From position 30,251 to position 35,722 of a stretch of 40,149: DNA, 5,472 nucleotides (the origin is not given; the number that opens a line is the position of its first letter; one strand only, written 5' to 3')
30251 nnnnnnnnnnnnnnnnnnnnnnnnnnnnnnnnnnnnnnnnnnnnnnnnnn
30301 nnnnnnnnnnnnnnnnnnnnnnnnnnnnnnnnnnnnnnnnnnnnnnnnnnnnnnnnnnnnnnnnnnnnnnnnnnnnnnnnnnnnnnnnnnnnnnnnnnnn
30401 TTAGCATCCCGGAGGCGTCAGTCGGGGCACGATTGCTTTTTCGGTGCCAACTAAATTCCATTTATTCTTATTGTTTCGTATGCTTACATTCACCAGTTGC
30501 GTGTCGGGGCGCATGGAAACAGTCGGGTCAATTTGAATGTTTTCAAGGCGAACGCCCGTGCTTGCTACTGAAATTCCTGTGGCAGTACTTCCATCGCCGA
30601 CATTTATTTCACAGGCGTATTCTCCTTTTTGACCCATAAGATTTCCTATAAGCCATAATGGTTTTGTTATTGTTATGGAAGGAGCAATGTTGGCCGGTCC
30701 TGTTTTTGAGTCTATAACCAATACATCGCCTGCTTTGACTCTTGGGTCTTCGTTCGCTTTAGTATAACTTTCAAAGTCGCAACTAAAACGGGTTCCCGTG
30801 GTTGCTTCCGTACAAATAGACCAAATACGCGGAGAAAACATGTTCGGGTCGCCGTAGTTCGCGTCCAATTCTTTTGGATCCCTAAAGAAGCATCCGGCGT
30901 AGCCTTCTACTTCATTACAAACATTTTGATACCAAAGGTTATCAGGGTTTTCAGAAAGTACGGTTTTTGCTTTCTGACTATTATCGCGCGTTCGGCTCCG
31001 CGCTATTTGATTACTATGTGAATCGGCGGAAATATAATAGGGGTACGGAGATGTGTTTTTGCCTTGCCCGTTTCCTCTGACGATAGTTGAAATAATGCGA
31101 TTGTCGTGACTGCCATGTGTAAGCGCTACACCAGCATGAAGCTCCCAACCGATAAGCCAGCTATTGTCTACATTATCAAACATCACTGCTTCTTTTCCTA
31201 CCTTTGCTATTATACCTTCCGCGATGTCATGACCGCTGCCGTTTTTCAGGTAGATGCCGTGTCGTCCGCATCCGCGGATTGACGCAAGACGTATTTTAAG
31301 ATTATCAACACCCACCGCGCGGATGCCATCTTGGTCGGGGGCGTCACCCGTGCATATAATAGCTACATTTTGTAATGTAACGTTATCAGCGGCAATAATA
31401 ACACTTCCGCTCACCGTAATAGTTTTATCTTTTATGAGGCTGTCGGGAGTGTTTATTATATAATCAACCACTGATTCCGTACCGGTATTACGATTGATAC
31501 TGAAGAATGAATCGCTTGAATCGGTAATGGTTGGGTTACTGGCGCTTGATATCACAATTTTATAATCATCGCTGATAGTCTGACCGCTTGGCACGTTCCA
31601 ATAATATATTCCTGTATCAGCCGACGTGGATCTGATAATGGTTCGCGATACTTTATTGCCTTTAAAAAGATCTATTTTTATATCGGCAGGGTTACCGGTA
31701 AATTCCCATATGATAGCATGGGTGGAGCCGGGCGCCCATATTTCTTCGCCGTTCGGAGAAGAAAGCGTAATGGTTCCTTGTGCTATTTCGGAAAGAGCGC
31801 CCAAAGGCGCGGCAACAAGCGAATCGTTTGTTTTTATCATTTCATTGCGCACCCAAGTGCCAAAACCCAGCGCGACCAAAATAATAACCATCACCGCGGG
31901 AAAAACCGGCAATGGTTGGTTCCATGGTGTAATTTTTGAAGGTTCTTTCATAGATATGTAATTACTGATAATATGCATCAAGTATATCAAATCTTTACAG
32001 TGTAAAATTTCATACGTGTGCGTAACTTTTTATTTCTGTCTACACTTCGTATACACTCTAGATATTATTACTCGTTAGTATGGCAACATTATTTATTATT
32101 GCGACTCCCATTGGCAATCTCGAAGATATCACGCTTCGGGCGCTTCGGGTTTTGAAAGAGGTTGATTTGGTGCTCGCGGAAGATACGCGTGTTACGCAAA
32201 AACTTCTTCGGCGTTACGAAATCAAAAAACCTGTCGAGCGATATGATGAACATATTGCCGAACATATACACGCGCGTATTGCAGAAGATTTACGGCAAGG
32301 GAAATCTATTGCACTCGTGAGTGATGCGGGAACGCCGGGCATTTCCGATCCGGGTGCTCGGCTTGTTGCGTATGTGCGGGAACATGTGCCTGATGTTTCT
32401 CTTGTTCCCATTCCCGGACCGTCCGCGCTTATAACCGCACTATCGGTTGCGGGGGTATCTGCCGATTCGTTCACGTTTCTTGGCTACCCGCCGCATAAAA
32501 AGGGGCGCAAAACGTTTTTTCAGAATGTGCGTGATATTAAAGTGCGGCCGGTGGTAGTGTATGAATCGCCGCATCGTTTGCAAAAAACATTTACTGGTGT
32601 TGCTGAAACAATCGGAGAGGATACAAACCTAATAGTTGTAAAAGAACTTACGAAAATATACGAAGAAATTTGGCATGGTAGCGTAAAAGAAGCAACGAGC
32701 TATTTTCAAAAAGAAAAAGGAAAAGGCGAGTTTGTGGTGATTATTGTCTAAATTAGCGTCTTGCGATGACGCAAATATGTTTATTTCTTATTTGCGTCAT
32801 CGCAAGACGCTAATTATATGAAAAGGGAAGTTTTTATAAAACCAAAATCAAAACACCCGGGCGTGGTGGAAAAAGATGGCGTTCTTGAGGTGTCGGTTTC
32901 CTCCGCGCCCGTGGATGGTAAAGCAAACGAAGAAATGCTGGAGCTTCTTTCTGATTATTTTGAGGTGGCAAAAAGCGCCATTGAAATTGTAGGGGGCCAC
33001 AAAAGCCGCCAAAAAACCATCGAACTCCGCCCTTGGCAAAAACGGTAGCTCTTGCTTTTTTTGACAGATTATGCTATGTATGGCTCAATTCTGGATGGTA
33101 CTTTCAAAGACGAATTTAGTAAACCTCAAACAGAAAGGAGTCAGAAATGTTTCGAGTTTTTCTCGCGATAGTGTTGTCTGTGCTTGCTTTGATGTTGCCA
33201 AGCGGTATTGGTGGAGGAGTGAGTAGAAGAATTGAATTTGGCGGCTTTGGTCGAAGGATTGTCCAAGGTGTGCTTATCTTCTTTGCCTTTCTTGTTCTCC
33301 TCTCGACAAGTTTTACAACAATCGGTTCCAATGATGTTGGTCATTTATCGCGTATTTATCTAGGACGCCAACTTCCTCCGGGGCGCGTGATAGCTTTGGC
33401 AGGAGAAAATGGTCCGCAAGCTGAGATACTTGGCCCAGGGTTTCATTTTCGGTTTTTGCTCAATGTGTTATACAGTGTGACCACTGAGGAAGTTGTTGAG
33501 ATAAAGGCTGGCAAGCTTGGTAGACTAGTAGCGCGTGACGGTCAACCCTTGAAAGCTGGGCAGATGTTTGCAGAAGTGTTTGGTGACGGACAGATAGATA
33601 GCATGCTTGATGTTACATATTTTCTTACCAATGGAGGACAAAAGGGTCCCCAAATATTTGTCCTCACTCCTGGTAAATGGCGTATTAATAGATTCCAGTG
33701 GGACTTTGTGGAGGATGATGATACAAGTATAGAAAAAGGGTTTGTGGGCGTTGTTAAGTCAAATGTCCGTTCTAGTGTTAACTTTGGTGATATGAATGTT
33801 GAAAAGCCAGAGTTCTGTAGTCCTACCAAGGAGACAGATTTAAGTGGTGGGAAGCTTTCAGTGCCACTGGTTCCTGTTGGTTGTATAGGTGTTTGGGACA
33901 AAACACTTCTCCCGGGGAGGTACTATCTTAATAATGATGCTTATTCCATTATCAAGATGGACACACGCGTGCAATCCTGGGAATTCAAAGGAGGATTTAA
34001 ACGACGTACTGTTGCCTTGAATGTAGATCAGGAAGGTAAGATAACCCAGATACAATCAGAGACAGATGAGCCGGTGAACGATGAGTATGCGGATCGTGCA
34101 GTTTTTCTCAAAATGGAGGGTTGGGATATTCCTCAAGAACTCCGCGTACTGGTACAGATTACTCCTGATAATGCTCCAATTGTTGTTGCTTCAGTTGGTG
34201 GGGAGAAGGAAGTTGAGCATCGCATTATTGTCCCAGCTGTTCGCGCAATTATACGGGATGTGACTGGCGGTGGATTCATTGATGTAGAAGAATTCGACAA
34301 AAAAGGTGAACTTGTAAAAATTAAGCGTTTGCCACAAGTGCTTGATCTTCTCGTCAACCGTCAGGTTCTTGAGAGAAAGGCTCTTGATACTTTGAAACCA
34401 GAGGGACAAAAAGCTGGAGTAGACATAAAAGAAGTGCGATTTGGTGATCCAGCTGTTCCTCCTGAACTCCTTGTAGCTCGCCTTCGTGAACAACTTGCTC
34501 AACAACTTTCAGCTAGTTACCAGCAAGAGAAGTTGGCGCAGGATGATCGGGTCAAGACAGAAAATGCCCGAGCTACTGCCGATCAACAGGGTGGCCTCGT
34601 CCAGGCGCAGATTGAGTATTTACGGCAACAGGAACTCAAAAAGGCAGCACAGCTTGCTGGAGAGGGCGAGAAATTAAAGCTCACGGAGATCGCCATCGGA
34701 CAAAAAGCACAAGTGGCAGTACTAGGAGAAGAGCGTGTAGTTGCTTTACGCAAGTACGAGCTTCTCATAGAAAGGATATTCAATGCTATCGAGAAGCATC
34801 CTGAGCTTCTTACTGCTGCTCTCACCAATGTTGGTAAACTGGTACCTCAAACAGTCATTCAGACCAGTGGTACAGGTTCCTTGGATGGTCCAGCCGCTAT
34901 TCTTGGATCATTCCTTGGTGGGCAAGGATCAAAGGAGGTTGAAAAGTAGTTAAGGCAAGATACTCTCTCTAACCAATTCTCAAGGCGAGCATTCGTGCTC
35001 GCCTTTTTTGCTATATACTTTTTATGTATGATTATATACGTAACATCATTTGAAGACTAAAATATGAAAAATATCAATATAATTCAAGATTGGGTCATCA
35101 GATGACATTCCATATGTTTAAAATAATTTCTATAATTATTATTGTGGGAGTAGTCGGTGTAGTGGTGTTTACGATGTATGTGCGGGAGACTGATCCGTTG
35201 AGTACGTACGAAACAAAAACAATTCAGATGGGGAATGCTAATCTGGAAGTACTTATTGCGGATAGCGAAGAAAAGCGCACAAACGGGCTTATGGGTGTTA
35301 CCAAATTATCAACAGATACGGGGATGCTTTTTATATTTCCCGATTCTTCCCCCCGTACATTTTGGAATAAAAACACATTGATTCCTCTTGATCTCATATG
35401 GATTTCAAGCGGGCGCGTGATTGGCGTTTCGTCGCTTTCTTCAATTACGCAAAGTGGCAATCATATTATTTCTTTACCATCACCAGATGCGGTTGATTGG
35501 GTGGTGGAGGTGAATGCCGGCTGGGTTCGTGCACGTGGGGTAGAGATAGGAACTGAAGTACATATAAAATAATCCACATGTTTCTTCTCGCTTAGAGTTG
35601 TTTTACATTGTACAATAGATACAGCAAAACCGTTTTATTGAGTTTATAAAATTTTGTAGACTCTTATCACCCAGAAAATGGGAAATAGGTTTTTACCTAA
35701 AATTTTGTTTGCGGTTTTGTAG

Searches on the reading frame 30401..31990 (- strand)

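Call 12: search_protein_families(library=pfam, proteins=[window:30401-31990:-], max_evalue=0.001)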
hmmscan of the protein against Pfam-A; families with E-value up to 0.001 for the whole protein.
window:30401-31990:- (529 aa): 2 families
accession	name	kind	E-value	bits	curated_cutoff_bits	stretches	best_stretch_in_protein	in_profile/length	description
PF10342.15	Kre9_KNH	-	5.5e-05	24.3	24.6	1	78-162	1-92/94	Kre9/KNH-like N-terminal Ig-like domain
PF13229.12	Beta_helix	-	0.00029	21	25.9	1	222-341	2-117/158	Right handed beta helix region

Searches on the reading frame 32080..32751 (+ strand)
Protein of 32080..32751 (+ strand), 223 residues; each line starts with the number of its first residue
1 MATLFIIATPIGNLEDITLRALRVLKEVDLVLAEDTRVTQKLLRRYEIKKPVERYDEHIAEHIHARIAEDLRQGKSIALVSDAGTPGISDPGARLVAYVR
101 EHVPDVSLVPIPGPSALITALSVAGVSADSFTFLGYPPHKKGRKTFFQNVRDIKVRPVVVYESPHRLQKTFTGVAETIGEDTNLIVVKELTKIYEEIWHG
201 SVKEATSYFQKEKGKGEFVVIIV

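Call 12: search_protein_families(library=pfam, proteins=[window:32080-32751:+], max_evalue=0.001)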
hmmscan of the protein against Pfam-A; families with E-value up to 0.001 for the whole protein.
window:32080-32751:+ (223 aa): 2 families
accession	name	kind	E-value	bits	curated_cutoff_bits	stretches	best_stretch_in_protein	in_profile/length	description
PF00590.25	TP_methylase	-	1e-32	114.3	27.8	1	3-205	1-211/212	Tetrapyrrole (Corrin/Porphyrin) Methylases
PF09142.17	TruB_C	-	0.00087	19.4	28.7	0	65-101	8-44/56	tRNA Pseudouridine synthase II, C terminal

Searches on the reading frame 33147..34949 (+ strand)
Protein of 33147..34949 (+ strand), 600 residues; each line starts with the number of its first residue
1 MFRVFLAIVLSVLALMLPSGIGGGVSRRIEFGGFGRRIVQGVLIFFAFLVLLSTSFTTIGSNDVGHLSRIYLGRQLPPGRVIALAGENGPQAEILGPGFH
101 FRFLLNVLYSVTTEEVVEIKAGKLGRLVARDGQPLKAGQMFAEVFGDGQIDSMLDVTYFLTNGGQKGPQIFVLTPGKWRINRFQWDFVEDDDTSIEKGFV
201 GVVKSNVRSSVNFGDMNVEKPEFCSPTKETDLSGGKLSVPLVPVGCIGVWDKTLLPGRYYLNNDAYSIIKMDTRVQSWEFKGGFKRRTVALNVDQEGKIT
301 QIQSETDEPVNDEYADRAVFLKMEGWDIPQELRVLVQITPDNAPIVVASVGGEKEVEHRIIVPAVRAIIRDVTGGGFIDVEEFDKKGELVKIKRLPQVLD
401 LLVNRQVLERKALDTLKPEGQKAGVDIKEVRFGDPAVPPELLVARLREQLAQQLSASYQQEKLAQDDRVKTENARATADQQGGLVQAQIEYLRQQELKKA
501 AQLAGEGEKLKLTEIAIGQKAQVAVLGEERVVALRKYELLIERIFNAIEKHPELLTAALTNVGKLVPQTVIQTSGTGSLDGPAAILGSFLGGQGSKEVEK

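Call 12: search_protein_families(library=pfam, proteins=[window:33147-34949:+], max_evalue=0.001)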
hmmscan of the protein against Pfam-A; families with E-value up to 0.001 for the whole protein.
window:33147-34949:+ (600 aa): 1 family
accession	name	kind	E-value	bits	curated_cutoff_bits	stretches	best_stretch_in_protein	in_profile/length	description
PF01145.31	Band_7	-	4.4e-09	37.1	23.6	1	252-462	19-166/176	SPFH domain / Band 7 family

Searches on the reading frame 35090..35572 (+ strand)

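Call 56: search_protein_families(library=pfam, proteins=[window:35090-35572:+], max_evalue=1)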
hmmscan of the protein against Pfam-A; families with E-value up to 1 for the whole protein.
window:35090-35572:+ (160 aa): 3 families
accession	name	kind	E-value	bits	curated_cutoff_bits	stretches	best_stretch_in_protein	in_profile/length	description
PF02643.20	DUF192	-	1.4e-25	89.6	27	1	53-159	2-96/96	Uncharacterized ACR, COG1430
PF05767.17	Pox_A14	-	0.054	14.1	27.7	1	10-53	47-91/93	Poxvirus virion envelope protein A14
PF05961.16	Chordopox_A13L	-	0.1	13.3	24.1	1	12-39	5-32/69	Chordopoxvirus A13L protein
